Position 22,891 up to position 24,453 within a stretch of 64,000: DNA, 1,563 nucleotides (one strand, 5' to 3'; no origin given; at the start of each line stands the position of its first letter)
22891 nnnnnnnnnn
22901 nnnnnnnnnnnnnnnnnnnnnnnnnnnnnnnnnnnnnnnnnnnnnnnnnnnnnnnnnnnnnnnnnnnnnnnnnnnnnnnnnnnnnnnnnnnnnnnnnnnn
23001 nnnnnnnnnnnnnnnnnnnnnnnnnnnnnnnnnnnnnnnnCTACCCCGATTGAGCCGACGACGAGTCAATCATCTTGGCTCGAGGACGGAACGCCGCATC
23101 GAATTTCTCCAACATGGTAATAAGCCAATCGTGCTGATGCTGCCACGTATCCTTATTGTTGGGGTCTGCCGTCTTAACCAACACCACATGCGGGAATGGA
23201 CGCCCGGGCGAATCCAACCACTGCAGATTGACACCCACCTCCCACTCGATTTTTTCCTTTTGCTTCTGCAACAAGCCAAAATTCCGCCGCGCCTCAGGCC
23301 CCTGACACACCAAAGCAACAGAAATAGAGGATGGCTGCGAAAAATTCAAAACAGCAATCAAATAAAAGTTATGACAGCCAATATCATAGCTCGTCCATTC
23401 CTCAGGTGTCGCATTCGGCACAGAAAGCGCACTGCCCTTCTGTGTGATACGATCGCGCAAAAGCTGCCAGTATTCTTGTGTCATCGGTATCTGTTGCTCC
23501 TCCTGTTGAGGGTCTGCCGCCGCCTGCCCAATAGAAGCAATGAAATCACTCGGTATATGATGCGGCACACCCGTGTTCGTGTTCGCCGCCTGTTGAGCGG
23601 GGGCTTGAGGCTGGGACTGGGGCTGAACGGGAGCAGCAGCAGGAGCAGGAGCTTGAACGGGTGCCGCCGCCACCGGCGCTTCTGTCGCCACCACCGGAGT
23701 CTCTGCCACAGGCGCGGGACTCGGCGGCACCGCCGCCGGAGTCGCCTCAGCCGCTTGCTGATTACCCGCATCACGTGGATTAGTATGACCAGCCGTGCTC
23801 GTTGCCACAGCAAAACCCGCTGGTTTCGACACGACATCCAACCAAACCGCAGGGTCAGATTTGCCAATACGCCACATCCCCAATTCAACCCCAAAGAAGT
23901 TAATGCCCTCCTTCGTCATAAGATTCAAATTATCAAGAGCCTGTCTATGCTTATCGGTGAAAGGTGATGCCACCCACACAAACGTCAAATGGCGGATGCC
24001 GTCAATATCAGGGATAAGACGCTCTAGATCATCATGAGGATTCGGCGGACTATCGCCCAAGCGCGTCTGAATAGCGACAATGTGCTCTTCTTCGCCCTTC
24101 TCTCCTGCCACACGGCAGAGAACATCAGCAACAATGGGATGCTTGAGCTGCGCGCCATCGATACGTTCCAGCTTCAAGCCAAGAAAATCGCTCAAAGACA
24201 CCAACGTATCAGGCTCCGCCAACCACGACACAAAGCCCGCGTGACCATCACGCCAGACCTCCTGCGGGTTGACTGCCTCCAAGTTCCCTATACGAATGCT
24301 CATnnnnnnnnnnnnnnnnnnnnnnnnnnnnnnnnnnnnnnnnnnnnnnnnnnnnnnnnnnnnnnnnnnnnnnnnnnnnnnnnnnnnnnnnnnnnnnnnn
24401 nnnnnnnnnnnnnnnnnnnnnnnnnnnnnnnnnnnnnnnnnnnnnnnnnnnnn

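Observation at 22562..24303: Two-gene module in an AT-rich island: DUF4268 protein with a degenerate PD-(D/E)XK nuclease domain immediately followed by a GTA/phage-type 3-TM holin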

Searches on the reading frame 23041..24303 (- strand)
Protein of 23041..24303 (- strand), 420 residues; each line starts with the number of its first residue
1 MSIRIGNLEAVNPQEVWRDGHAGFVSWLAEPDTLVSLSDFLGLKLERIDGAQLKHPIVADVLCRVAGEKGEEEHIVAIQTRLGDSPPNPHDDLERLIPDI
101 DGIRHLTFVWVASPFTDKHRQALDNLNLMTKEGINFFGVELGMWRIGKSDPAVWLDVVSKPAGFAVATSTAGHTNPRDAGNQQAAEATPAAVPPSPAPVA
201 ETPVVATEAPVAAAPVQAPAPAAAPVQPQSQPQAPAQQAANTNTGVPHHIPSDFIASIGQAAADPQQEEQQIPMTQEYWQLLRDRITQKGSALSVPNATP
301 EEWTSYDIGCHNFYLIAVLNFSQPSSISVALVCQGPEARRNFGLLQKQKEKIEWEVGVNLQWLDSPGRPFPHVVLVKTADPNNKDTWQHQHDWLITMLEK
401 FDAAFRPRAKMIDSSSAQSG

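Call 3: search_protein_families(library=pfam, proteins=[window:23041-24303:-], max_evalue=1)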
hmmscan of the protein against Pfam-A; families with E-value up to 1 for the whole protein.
window:23041-24303:- (420 aa): 1 family
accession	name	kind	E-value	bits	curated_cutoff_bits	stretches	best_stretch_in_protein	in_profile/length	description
PF14088.11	DUF4268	-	2.3e-18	67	27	1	276-408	3-139/140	Domain of unknown function (DUF4268)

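Call 4: search_protein_families(library=phrogs, proteins=[window:23041-24303:-], max_evalue=1)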
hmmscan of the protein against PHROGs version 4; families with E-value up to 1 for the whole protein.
window:23041-24303:- (420 aa): 1 family
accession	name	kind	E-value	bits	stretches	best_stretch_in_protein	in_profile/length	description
phrog_27742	-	unknown function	4.6e-17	63.3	2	274-406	140-269/272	-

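Call 7: search_protein_families(library=ncbifam, proteins=[window:23041-24303:-], max_evalue=1)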
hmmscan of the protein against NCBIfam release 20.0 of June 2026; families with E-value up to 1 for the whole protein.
window:23041-24303:- (420 aa): 2 families
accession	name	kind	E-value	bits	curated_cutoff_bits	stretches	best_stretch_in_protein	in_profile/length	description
NF033761.1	gliding_GltJ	equivalog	0.075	12.1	450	1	160-254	416-511/671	adventurous gliding motility protein GltJ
NF005846.3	PRK07764.1-6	equivalog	0.36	9.8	625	1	165-289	437-564/628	DNA polymerase III subunit gamma and tau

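Call 8: search_protein_families(library=padloc, proteins=[window:23041-24303:-], max_evalue=1)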
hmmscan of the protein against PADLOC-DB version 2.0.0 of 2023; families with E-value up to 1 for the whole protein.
window:23041-24303:- (420 aa): 4 families
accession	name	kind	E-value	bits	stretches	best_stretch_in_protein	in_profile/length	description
PDLC04912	PDC-S11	-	4.9e-57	191.5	2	1-171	1-164/313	-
PDLC04911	PDC-S11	-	4.1e-55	185.3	2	1-174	1-167/318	-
PDLC04914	PDC-S11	-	4.4e-31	106.2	2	1-168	1-156/314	-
PDLC04913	PDC-S11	-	1.4e-12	45.4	1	266-414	220-369/375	-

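Call 9: find_encoding_contigs(protein=window:23041-24303:-, flank=10000, max_places=10)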
Protein window:23041-24303:- (420 aa): no gene with exactly this product is on record in the collection.

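Call 11: find_homologous_proteins(query=window:23041-24303:-)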
Query window:23041-24303:- (420 aa): 3 proteins with E <= 0.001 among 8000 candidates.
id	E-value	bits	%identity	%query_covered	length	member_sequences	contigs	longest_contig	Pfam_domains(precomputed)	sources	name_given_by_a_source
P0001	2.9e-284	960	100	100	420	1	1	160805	PF14088.12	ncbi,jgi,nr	ncbi:MAG: DUF4268 domain-containing protein [Alphaproteobacteria bacterium GM202ARS2]|nr:DUF4268 dom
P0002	1.2e-169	583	63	100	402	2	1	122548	PF14088.12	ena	-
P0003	8.2e-7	46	33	38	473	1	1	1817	PF14088.12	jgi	jgi:hypothetical protein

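Call 13: find_encoding_contigs(protein=P0002, flank=10000, max_places=6)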
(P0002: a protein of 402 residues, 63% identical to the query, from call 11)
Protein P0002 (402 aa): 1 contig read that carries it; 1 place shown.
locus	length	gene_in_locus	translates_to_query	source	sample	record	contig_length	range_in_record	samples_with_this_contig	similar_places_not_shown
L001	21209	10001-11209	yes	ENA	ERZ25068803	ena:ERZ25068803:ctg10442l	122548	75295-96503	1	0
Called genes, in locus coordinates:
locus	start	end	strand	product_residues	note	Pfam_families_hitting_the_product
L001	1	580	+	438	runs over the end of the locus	PF03952:Enolase_N, PF00113:Enolase_C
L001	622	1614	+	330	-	PF02445:NadA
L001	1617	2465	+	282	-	PF02749:QRPTase_N, PF01729:QRPTase_C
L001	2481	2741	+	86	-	-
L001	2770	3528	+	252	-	PF13406:SLT_2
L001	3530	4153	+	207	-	PF03330:DPBB_1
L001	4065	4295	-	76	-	-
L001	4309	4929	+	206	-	PF02223:Thymidylate_kin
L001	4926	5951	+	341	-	PF13177:DNA_pol3_delta2, PF00004:AAA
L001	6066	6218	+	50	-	-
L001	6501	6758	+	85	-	PF12796:Ank_2, PF13606:Ank_3 (faint), PF13637:Ank_4 (weak), PF13857:Ank_5, PF00023:Ank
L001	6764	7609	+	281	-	PF00133:tRNA-synt_1, PF01406:tRNA-synt_1e, PF09334:tRNA-synt_1g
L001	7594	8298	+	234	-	PF00133:tRNA-synt_1, PF09334:tRNA-synt_1g, PF19303:Anticodon_3 (weak)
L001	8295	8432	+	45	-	-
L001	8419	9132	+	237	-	PF01026:TatD_DNase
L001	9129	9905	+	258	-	PF23023:Anti-Pycsar_Apyc1, PF00753:Lactamase_B, PF12706:Lactamase_B_2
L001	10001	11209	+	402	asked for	PF14088:DUF4268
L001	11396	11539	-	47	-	-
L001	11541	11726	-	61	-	-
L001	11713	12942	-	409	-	PF02684:LpxB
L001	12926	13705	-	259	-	PF17930:LpxI_N, PF06230:LpxI_C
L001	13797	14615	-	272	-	PF25084:LbH_EIF2B (faint), PF25087:GMPPB_C (faint), PF00132:Hexapep, PF13720:Acetyltransf_11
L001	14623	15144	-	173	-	PF22817:ApeP-like (weak), PF07977:FabA, PF22818:ApeI-like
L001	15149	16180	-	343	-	PF04613:LpxD, PF24894:Hexapep_GlmU (faint), PF25087:GMPPB_C, PF14602:Hexapep_2 (faint), PF25084:LbH_EIF2B (weak), PF00132:Hexapep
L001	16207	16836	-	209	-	PF03938:OmpH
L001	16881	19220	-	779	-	PF07244:POTRA (weak), PF08478:POTRA_1 (faint), PF25282:POTRA1_3_Toc75 (faint), PF07244:POTRA, PF01103:Omp85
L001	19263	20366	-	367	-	PF02163:Peptidase_M50, PF13180:PDZ_2, PF00595:PDZ (weak), PF17820:PDZ_6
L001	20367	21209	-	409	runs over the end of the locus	PF02670:DXP_reductoisom, PF08436:DXP_redisom_C, PF13288:DXPR_C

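Call 14: find_encoding_contigs(protein=P0003, flank=10000, max_places=6)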
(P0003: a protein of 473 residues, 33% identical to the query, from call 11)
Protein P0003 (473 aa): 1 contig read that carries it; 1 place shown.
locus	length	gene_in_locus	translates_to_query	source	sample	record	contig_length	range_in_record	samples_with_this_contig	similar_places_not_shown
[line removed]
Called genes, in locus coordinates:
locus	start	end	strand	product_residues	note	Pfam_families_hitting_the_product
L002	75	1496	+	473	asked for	PF14088:DUF4268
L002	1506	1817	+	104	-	?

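Call 47: find_related_loci(query=A1, collection=genome_contigs, flank=4000)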
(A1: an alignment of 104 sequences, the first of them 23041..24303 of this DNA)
Query A1 (420 aa) in genome_contigs; peptide patterns used: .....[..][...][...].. (x = any residue, [..] = any of these).
600 stretches matched a pattern (row limit reached: there are more); 556 encode a relative of the query (tblastn E <= 1e-3); the best 80 are kept; 80 distinct loci.
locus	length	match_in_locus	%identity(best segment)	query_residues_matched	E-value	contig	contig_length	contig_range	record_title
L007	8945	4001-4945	37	5-415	1e-27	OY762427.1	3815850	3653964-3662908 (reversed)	MAG: Alphaproteobacteria bacterium isolate ccf0328c-cffc-48f6-8afa-02e3c565a3a4 genome assembly, chromosome: 1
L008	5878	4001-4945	36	1-412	7e-27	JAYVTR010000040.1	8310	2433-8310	MAG: Planctomycetota bacterium isolate GL74_UP_concoct_31_sub GL74_UP_concoct_31_sub_39, whole genome shotgun sequence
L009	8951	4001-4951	38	2-412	1e-26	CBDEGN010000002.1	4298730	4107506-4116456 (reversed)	MAG: Longimicrobiales bacterium isolate 80fc88f1-1ec1-4d60-8a5e-1a92744ba94c genome assembly, contig: contig_2, whole ge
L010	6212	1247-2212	36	5-413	1e-25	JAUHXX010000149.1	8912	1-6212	MAG: Bacteroidia bacterium isolate 3_bin.27 NODE_9267_length_8912_cov_1.190097, whole genome shotgun sequence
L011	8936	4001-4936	34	1-409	1e-25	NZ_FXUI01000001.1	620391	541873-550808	Novosphingobium panipatense strain SM16 Ga0138999_101, whole genome shotgun sequence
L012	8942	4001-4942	33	1-412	1e-25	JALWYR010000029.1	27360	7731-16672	MAG: Flavobacteriales bacterium isolate T2_metabat1_scaf2bin.023 T2_NODE_1303_length_27360_cov_2.690743, whole genome sh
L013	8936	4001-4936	33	1-409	2e-25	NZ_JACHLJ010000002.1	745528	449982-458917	Brevundimonas vesicularis strain S00192 Ga0436329_02, whole genome shotgun sequence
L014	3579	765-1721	35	1-413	1e-25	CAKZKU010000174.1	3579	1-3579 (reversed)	MAG TPA_asm: uncultured Microbacteriaceae bacterium isolate ERR2094175_bin.128_CONCOCT_v1.1_MAG genome assembly, contig:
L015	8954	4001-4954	36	1-414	4e-25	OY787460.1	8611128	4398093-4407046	MAG: Victivallales bacterium isolate c43507a4-3b0a-454f-a213-a96987c4837a genome assembly, chromosome: 1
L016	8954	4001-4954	35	1-412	6e-25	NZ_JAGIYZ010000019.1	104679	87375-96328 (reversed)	Roseomonas nitratireducens strain PWR1 contig19, whole genome shotgun sequence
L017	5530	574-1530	35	1-410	1e-24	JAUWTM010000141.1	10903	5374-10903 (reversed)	MAG: Planctomycetota bacterium isolate CSMAG_2580 CSMAG_2580_k127_366867_length_10903_cov_9.0000, whole genome shotgun s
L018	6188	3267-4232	28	5-417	7e-25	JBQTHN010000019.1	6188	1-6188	MAG: Bradyrhizobium sp. isolate SAW160 c_000000002292, whole genome shotgun sequence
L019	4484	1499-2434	33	3-412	1e-24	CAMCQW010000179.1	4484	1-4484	MAG: Chryseobacterium gleum isolate MaE-04nov19-337 genome assembly, contig: MaE-04nov19-C43998, whole genome shotgun se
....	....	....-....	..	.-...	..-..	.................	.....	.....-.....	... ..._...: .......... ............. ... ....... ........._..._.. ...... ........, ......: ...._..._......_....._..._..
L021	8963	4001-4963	34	1-415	7e-25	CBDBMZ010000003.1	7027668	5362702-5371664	MAG: Vicinamibacterales bacterium isolate 5852b306-6763-4b4c-a466-03502f5c62f4 genome assembly, contig: contig_3, whole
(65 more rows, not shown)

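Call 54: predict_structure(alignment_id=A1)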
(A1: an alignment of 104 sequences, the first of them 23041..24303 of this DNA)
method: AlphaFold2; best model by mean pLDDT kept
length: 420 residues; sequences in the alignment: 104
mean_pLDDT: 80.7   pTM: 0.47
mean pLDDT of the five models: 80.7, 80.0, 79.7, 79.2, 79.1
residues with pLDDT >= 90: 252; 70-90: 59; 50-70: 25; < 50: 84
segments of 3 or more residues with pLDDT < 50: 169-197, 199-218, 229-247, 259-269
pLDDT, mean of each block of 10 residues (from residue 1): 86 95 96 95 93 81 92 93 78 80 92 93 93 94 96 96 72 43 39 45 44 44 44 39 43 57 41 90 97 95 96 96 94 96 97 97 91 97 97 98 98 86
secondary structure, 60 per line:
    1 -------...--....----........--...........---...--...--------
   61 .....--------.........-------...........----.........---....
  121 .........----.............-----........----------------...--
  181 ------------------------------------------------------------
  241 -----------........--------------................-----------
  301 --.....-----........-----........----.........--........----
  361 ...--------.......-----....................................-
elements in order: E8-10 H13-16 H21-28 H31-41 E45-47 E61-65 E74-82 H90-100 E105-113 H117-129 E134-146 E152-159 H252-259 H274-289 E303-307 E313-320 E326-333 H338-346 H349-356 E361-363 E372-378 H384-419

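Call 59: fold_search(model_id=the predicted structure, library=pdb)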
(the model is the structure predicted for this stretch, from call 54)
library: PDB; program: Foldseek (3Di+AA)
matches with E <= 10: 1059; with E <= 0.001: 0
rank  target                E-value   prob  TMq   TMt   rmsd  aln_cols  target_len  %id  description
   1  3kxy_D                1.8e-03  1.00  0.20  0.51   5.8       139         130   12  Crystal Structure of the ExsC-ExsE Complex (released 2010-06-30)
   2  3kxy_A                2.4e-03  1.00  0.19  0.47   6.5       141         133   11  Crystal Structure of the ExsC-ExsE Complex (released 2010-06-30)
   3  3kxy_F                2.9e-03  1.00  0.22  0.54   5.3       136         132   11  Crystal Structure of the ExsC-ExsE Complex (released 2010-06-30)
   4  3kxy_H                3.6e-03  1.00  0.19  0.49   6.0       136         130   12  Crystal Structure of the ExsC-ExsE Complex (released 2010-06-30)
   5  4h5b_B                3.8e-03  0.98  0.20  0.42   6.4       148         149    9  Crystal Structure of DR_1245 from Deinococcus radiodurans (released 2013-01-30)
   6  3kxy_J                4.5e-03  0.99  0.19  0.47   6.1       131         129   10  Crystal Structure of the ExsC-ExsE Complex (released 2010-06-30)
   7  6vu7_D                6.1e-03  0.87  0.15  0.35   8.3       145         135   12  Crystal structure of YbjN, a putative transcription regulator from E. coli (released 2020-03-11)
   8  2p9p_D                6.4e-03  0.95  0.18  0.25   8.9       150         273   10  Crystal Structure of bovine Arp2/3 complex co-crystallized with ADP (released 2007-05-29)
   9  3kxy_B                7.2e-03  0.99  0.19  0.48   6.3       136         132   10  Crystal Structure of the ExsC-ExsE Complex (released 2010-06-30)
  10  1tyq_D                7.2e-03  0.95  0.18  0.25   8.8       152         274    9  Crystal structure of Arp2/3 complex with bound ATP and calcium (released 2004-11-09)
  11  6vu7_C                1.2e-02  0.98  0.20  0.46   5.7       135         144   10  Crystal structure of YbjN, a putative transcription regulator from E. coli (released 2020-03-11)
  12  4h5b_A                1.4e-02  0.96  0.19  0.43   7.2       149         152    8  Crystal Structure of DR_1245 from Deinococcus radiodurans (released 2013-01-30)
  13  5fr7_B                1.9e-02  0.80  0.16  0.34   7.4       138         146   11  Erwinia amylovora AmyR amylovoran repressor, a member of the YbjN protein family (released 2017-01-18)
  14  2p9u_D                1.9e-02  0.80  0.17  0.23   8.9       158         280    9  Crystal structure of bovine Arp2/3 complex co-crystallized with AMP-PNP and calcium (released 2007-05-29)
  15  9ux0_C                2.2e-02  0.90  0.17  0.44   8.0       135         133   12  Crystal structure of the virulence effector VepA in complex with its secretion chaperone VecA (released 2025-06-25)
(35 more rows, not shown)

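Call 74: find_related_loci(query=A4, collection=metagenome_contigs, flank=4000)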
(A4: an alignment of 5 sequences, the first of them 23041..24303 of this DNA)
Query A4 (420 aa) in metagenome_contigs; peptide patterns used: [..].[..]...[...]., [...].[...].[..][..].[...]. (x = any residue, [..] = any of these).
223 stretches matched a pattern; 33 encode a relative of the query (tblastn E <= 1e-3); 33 distinct loci.
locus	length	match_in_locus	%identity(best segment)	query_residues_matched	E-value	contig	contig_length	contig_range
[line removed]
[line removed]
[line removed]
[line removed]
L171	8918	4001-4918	32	5-407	1e-21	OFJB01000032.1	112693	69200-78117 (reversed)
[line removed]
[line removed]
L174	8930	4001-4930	33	5-413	7e-21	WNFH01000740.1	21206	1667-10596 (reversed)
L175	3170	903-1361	33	1-161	4e-20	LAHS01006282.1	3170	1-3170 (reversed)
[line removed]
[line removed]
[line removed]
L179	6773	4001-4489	29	4-172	4e-17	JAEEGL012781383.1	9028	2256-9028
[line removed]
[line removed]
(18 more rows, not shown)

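Call 88: search_solved_structures(query=A1, max_evalue=1)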
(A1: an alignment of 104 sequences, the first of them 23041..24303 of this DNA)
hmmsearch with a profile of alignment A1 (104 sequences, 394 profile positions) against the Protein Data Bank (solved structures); distinct sequences matched with E-value up to 1: 0.
